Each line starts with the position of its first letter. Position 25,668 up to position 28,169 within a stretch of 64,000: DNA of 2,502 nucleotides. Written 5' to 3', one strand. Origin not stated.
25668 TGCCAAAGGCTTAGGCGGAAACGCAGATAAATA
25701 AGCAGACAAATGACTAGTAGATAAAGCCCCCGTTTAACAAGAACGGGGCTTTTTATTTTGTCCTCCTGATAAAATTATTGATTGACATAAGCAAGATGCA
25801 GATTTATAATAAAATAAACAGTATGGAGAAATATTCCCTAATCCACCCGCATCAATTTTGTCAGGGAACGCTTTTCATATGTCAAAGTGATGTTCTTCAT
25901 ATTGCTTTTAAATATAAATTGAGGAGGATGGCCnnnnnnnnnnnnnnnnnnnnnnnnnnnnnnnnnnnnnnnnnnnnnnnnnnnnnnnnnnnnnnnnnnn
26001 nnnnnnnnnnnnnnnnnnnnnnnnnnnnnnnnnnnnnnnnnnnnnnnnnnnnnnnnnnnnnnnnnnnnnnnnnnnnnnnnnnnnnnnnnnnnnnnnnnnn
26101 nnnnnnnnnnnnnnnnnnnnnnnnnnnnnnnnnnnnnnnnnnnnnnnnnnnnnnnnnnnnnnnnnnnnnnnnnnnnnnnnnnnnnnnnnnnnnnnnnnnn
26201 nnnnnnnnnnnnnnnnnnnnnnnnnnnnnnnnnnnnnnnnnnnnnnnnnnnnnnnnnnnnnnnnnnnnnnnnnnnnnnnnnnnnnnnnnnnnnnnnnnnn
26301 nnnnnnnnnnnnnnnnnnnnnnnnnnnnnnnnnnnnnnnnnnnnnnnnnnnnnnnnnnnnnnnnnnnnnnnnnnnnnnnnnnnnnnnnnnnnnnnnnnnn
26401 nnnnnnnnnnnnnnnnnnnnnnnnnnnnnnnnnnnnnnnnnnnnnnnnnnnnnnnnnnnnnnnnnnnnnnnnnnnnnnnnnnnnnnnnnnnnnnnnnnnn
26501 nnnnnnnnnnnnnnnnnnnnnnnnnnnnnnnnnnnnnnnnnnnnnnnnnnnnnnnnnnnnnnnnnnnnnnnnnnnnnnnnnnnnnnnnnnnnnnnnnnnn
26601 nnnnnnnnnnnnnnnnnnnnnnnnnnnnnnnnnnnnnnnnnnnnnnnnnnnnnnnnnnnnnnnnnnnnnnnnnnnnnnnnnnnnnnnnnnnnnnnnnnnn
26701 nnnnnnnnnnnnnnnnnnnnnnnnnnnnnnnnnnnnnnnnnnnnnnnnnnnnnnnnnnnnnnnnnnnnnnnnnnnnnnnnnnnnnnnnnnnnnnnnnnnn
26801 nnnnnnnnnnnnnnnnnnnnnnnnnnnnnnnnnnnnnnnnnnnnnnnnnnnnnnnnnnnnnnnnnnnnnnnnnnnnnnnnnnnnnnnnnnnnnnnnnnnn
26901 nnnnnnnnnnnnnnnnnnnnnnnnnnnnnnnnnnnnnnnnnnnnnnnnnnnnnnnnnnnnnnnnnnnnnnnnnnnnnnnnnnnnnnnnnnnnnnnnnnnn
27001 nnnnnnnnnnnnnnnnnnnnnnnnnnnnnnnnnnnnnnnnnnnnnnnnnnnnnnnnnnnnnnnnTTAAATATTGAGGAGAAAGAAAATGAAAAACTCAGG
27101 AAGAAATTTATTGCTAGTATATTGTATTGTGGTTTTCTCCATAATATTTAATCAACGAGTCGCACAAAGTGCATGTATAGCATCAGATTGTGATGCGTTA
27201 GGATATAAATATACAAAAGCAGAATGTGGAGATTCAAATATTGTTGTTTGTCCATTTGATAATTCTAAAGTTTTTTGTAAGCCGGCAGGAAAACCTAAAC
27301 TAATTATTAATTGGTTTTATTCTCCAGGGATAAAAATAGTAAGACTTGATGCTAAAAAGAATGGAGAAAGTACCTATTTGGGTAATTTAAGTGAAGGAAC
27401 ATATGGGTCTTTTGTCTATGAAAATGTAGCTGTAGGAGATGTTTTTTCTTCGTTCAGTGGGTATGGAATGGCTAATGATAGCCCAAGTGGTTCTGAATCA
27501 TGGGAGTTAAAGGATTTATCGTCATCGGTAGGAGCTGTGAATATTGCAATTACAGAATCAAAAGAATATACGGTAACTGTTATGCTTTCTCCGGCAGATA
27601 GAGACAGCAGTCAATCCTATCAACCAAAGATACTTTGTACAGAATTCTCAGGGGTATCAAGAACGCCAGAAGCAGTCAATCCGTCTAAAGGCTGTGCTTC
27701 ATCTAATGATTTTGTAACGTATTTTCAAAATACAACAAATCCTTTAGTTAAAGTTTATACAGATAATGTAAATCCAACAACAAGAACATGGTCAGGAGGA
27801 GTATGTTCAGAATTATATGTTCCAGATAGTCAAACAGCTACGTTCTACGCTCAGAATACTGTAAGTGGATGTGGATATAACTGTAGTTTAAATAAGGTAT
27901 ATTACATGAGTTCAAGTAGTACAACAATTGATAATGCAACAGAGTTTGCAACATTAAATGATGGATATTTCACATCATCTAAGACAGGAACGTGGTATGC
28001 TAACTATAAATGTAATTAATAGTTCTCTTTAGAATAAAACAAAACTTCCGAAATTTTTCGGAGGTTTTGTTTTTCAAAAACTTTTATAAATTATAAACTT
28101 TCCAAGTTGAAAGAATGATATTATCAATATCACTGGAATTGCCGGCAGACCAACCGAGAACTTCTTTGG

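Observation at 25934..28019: Two-gene operon of small secreted Cys-rich relatives of the giant protein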

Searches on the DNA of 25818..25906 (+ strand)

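Call 112: build_rna_model(alignment_id=A7)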
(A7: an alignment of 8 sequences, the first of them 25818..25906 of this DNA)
Model R1 built from alignment A7 (8 sequences, 135 columns); structure: RNAalifold consensus.
model positions 103; base pairs 13; branch points 0; effective number of sequences 4.81; information 0.59 bits per position. Calibrated on 0.2 Mb of random sequence (short: E-values are rough).
structure used (alignment columns):
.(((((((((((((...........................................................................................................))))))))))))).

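Call 113: search_with_rna_model(model_id=R1, sources=[window, L005, L007, L008, L009, L010, L013, L015, L016, L017, L018, L019, L020, L021], max_evalue=1)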
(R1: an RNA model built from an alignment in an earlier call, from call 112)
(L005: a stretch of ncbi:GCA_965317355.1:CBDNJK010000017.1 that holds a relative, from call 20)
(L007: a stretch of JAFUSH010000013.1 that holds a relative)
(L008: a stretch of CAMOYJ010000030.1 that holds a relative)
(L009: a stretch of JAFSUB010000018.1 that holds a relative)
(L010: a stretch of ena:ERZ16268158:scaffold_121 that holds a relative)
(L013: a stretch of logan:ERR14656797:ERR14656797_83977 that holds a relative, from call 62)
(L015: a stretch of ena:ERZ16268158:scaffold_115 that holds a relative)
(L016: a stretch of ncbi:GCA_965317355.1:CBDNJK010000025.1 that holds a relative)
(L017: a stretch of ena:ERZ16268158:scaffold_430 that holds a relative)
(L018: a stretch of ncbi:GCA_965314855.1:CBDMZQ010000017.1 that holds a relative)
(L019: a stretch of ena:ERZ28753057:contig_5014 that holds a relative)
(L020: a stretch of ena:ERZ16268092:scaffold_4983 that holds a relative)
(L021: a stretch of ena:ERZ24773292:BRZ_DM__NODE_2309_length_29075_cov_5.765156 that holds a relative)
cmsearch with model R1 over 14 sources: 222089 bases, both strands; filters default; matches with E-value up to 1: 16.
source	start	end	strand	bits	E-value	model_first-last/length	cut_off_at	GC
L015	5856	5970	+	91.2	1e-17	1-103/103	no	0.36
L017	4872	4970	+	87.1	8.7e-17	1-103/103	no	0.41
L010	11985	12079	+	84.4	3.6e-16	1-103/103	no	0.43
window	63252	63346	+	83.1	7.2e-16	1-103/103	no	0.44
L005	4662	4770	+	79.3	5.2e-15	1-103/103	no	0.39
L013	415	516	+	72.3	2e-13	1-103/103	no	0.36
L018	22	112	+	54.9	1.8e-09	1-103/103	no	0.4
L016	4866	4971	+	54.8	2e-09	1-103/103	no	0.44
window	25817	25906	+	40.5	3.4e-06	1-103/103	no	0.38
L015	5856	5970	-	33.8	0.00011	1-103/103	no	0.36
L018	22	112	-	32.8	0.00019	1-103/103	no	0.4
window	63252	63346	-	30.6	0.0006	1-103/103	no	0.44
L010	11985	12079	-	30.5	0.00064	1-103/103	no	0.43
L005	4662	4770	-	28.2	0.0021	1-103/103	no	0.39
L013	415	516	-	23.1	0.031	1-103/103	no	0.36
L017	4872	4970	-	21.7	0.064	1-103/103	no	0.41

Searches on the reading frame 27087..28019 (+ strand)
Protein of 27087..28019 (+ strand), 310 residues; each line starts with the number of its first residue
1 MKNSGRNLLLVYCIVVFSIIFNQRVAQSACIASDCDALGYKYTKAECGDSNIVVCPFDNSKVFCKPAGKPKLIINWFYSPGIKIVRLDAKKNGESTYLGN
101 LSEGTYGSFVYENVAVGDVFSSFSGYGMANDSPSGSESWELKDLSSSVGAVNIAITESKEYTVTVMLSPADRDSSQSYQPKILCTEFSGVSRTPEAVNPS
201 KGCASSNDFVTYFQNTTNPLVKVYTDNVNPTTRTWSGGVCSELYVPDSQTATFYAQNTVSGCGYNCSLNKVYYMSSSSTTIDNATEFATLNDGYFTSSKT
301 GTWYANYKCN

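Call 7: search_protein_families(library=pfam, proteins=[window:27087-28019:+], max_evalue=1)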
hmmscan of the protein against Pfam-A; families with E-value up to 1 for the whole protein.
window:27087-28019:+ (310 aa): 0 families

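Call 8: search_protein_families(library=ncbifam, proteins=[window:27087-28019:+], max_evalue=1)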
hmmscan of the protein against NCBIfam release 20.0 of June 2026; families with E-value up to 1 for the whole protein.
window:27087-28019:+ (310 aa): 0 families

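Call 18: find_homologous_proteins(query=window:27087-28019:+, max_evalue=0.01)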
Query window:27087-28019:+ (310 aa): 6 proteins with E <= 0.01 among 726 candidates.
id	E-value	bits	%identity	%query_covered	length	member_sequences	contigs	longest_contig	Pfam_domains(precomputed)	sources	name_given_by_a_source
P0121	1.0e-205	700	100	100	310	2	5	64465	-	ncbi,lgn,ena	-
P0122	4.8e-109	382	58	100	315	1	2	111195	-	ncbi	-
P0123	2.3e-105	370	56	100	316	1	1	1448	-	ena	-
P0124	1.8e-24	105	55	34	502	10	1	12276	-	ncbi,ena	-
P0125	3.3e-15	74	61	21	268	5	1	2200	-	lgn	-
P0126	1.2e-13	69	60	21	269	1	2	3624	-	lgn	-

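Call 20: find_encoding_contigs(protein=P0122, flank=6000, max_places=2)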
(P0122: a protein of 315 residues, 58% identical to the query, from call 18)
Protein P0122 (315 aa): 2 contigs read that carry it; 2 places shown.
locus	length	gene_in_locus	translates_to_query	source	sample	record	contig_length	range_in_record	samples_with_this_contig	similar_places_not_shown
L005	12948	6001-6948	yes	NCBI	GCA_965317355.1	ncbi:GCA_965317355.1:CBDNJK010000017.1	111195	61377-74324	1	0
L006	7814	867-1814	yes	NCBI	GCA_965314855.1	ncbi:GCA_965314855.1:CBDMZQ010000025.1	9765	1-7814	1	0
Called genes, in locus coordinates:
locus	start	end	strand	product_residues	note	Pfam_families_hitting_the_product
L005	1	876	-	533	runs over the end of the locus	PF03023:MurJ, PF01554:MatE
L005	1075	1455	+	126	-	-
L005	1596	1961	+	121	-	-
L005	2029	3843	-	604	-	PF00009:GTP_EFTU, PF22042:EF-G_D2, PF03144:GTP_EFTU_D2, PF00679:EFG_C, PF21018:BipA_C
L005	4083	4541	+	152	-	-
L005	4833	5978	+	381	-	-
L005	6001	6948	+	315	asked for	-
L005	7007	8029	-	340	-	PF00294:PfkB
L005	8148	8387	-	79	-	PF00037:Fer4, PF13237:Fer4_10, PF14697:Fer4_21 (faint), PF12838:Fer4_7, PF13187:Fer4_9 (weak), PF12797:Fer4_2 (weak), PF00037:Fer4, PF12837:Fer4_6 (weak), +3 more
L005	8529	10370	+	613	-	PF02518:HATPase_c (weak), PF13589:HATPase_c_3, PF00183:HSP90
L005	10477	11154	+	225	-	PF01478:Peptidase_A24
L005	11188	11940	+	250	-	PF00520:Ion_trans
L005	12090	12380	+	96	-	PF00166:Cpn10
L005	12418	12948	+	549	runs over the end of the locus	PF00118:Cpn60_TCP1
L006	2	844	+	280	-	?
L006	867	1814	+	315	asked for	-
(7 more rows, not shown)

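Call 31: predict_structure(alignment_id=A3)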
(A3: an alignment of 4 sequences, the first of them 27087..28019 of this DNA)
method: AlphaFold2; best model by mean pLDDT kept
length: 310 residues; sequences in the alignment: 4
mean_pLDDT: 39.8   pTM: 0.31
mean pLDDT of the five models: 39.8, 38.2, 33.5, 33.2, 32.0
residues with pLDDT >= 90: 0; 70-90: 0; 50-70: 64; < 50: 246
segments of 3 or more residues with pLDDT < 50: 1-75, 77-86, 88-96, 103-105, 110-230, 232-239, 276-286
pLDDT, mean of each block of 10 residues (from residue 1): 39 36 30 36 40 34 41 45 46 46 50 35 26 27 28 26 27 26 27 33 44 43 46 43 52 55 54 48 42 52 57
secondary structure, 60 per line:
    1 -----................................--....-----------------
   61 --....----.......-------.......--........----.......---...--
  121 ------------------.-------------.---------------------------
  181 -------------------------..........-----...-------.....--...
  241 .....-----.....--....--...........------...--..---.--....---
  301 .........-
elements in order: H6-37 E40-43 E63-66 E71-77 E85-91 E94-101 E106-112 H206-215 E221-223 E231-235 E238-245 E251-255 E258-261 E264-274 E294-297 E301-309

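Call 32: search_protein_representatives(protein=window:27087-28019:+)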
Query: 310 residues. Proteins with E-value up to 0.001 (for the whole library): 74; up to 1e-10: 2; up to 1e-30: 1. The best 74 are listed.
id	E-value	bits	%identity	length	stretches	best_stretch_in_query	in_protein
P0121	3.2e-206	699.7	100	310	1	1-310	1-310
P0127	5.9e-25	104.5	57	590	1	67-177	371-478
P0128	3.8e-09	52.6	44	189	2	17-65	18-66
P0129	3.2e-08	49.6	46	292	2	21-65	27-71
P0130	6.0e-08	48.7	40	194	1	5-71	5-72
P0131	4.3e-07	45.9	37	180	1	11-92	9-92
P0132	1.4e-06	44.2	45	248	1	9-81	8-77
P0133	2.2e-06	43.5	36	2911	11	96-164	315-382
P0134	4.3e-06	42.6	42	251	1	4-65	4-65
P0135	4.9e-06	42.4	47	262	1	13-66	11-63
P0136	8.4e-06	41.6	46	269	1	14-66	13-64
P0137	9.4e-06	41.5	45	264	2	13-67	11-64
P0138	1.1e-05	41.3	44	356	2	23-65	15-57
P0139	1.1e-05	41.3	42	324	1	7-67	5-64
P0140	1.4e-05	40.9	52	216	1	118-178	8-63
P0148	4.4e-05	39.3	34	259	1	58-167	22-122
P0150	5.5e-05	39.0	36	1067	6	32-66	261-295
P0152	6.4e-05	38.7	30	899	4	95-168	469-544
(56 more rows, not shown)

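Call 33: search_protein_families(library=pfam, proteins=[P0127, P0133, P0152, P0148, P0140, P0150, P0128, P0129, P0130, P0131], max_evalue=0.01)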
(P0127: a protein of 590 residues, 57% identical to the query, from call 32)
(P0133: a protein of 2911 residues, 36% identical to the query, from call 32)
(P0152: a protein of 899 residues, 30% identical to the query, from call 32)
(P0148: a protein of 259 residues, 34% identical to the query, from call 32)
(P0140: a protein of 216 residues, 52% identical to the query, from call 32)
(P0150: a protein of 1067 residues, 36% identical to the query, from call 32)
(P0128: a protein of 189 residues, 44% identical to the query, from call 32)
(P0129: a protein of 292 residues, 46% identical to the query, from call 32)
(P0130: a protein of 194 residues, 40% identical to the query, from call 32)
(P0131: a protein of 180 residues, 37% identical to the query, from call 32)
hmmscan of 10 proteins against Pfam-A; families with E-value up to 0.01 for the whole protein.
P0127 (590 aa): 0 families

P0133 (2911 aa): 7 families
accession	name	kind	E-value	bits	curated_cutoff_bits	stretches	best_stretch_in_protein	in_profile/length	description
PF17963.7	Big_9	-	3.4e-107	352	23.6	11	293-396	3-89/89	Bacterial Ig domain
PF17803.7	Cadherin_4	-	1.9e-58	195.3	25.1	11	2437-2506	6-71/71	Bacterial cadherin-like domain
PF16184.11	Cadherin_3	-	1.9e-18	66.8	25.5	0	368-397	76-106/106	Cadherin-like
PF17892.7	Cadherin_5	-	2.3e-17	63.1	26.5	0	293-398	4-98/98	Cadherin-like domain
PF18793.7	nos_propeller_2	-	1e-11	45.5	29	0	354-380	19-45/70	Nitrous oxide reductase propeller repeat 2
PF07691.17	PA14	-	7.9e-09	35.9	24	0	394-441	6-53/147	PA14 domain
PF23237.1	HYR_4C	-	7.5e-08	32.9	27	0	374-397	50-73/73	HYR-like domain with 4 cysteines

P0152 (899 aa): 1 family
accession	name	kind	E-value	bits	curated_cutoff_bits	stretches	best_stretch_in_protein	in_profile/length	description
PF03422.21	CBM_6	-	0.0051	17.5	28.9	1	598-707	18-124/125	Carbohydrate binding module (family 6)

P0148 (259 aa): 0 families

P0140 (216 aa): 0 families

P0150 (1067 aa): 0 families

P0128 (189 aa): 0 families

P0129 (292 aa): 1 family
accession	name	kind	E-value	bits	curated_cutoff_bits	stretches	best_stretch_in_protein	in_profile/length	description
PF07603.17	Lcl_C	-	7.7e-06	26.6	34.9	1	199-288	26-115/117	Lcl C-terminal domain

P0130 (194 aa): 0 families

P0131 (180 aa): 0 families

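Call 60: search_solved_structures(query=A3, max_evalue=10)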
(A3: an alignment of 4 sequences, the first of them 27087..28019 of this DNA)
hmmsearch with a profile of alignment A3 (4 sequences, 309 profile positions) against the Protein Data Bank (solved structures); distinct sequences matched with E-value up to 10: 1.
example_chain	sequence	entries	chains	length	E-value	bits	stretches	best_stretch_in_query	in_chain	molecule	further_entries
5wi2_A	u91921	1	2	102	0.16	14.5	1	25-83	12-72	cDNA FLJ56409, highly similar to Serine/threonine-protein kinase Chk1 (EC 2.7.11.1)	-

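Call 62: find_encoding_contigs(protein=P0126, flank=5000, max_places=3)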
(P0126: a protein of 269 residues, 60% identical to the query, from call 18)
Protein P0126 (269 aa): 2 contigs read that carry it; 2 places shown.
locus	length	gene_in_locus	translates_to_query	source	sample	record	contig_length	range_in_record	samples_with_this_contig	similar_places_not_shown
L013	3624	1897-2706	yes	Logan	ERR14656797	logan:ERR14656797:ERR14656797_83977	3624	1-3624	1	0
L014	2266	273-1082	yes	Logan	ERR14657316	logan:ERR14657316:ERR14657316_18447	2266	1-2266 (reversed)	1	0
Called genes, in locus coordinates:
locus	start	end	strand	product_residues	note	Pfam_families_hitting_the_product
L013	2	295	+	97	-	?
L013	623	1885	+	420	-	PF07699:Ephrin_rec_like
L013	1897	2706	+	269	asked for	-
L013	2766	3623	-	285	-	?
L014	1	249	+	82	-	?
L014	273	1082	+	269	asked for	-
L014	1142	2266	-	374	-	?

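Call 89: search_protein_families(library=pfam, proteins=[P0126, P0125], max_evalue=0.1)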
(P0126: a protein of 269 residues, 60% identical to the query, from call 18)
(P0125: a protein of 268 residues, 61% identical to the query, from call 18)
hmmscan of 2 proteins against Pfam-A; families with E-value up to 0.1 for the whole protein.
P0126 (269 aa): 0 families

P0125 (268 aa): 0 families

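Call 114: search_protein_families(library=phrogs, proteins=[window:27087-28019:+], max_evalue=0.01)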
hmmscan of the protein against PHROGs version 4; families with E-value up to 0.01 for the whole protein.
window:27087-28019:+ (310 aa): 0 families

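Call 115: search_protein_families(library=padloc, proteins=[window:27087-28019:+], max_evalue=0.01)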
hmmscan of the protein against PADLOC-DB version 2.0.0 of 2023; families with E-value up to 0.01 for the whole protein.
window:27087-28019:+ (310 aa): 0 families

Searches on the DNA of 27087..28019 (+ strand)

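Call 73: search_rna_families(sources=[L005, L013, L015, L016, L017, L018], threshold=evalue, max_evalue=1)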
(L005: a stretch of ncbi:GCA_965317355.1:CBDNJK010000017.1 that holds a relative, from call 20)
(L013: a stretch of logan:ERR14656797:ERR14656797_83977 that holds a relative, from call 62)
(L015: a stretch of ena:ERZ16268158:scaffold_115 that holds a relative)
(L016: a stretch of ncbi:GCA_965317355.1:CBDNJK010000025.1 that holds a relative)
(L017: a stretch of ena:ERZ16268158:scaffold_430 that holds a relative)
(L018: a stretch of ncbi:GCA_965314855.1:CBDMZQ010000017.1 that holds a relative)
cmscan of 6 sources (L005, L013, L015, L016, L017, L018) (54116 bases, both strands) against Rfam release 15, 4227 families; matches with E-value up to 1: 7.
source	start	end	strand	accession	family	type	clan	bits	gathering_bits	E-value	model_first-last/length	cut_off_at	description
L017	8697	8768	-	RF00005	tRNA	Gene; tRNA;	CL00001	68.5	29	6.7e-13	1-71/71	no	tRNA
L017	8789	8860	-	RF00005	tRNA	Gene; tRNA;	CL00001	56.8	29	1.1e-09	1-71/71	no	tRNA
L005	8063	8207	+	RF01770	rimP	Cis-reg; leader;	-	29.3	47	0.91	1-102/102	no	Gammaprotebacteria rimP leader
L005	10339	10419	+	RF00506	Thr_leader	Cis-reg; leader;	-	27.5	55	0.45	1-118/118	no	Threonine operon leader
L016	4718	4781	+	RF02076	STnc100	Gene; sRNA;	-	26.7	47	0.071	1-206/206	no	Gammaproteobacterial sRNA STnc100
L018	2629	2681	-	RF01145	sR14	Gene; snRNA; snoRNA; CD-box;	-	25.4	38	0.0095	1-54/54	no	Small nucleolar RNA sR14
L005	750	833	-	RF02871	ncS54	Gene; sRNA;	-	23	43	0.67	1-79/79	no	Burkholderia sRNA 54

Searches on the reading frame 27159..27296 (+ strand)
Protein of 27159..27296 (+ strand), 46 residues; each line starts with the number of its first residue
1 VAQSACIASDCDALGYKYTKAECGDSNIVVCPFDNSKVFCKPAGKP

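Call 100: find_homologous_proteins(query=A10, max_evalue=0.001)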
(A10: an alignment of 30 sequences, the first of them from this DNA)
Query A10 (30 sequences) (46 aa, profile of the alignment): 18 proteins with E <= 0.001 among 138 candidates.
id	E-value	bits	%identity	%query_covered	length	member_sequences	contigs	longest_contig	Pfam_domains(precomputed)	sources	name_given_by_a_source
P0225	6.1e-11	60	54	85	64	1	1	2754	-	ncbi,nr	ncbi:MAG: hypothetical protein IJ482_00585, partial [Alphaproteobacteria bacterium]|nr:hypothetical 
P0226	2.1e-9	55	49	74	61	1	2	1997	-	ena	-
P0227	2.8e-9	54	39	76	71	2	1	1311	-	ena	-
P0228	2.9e-9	54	45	65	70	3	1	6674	-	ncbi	-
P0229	3.7e-9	54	39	76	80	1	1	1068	-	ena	-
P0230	4.7e-9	54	38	78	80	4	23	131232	-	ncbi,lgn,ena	-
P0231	5.9e-9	53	41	78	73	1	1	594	-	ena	-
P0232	8.5e-9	53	47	67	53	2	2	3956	-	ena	-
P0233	3.2e-8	51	43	76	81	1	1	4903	-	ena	-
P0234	4.3e-8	51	39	70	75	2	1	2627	-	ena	-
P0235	7.4e-8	50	48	72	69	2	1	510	-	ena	-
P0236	2.1e-7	48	41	67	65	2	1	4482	-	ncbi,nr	ncbi:MAG: hypothetical protein Q4F75_08755 [Pseudomonadota bacterium]|nr:hypothetical protein [Pseud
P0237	4.0e-7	48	47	67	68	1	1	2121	-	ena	-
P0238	6.0e-7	47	40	65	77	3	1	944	-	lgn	-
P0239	3.7e-5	41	48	57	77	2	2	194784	-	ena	-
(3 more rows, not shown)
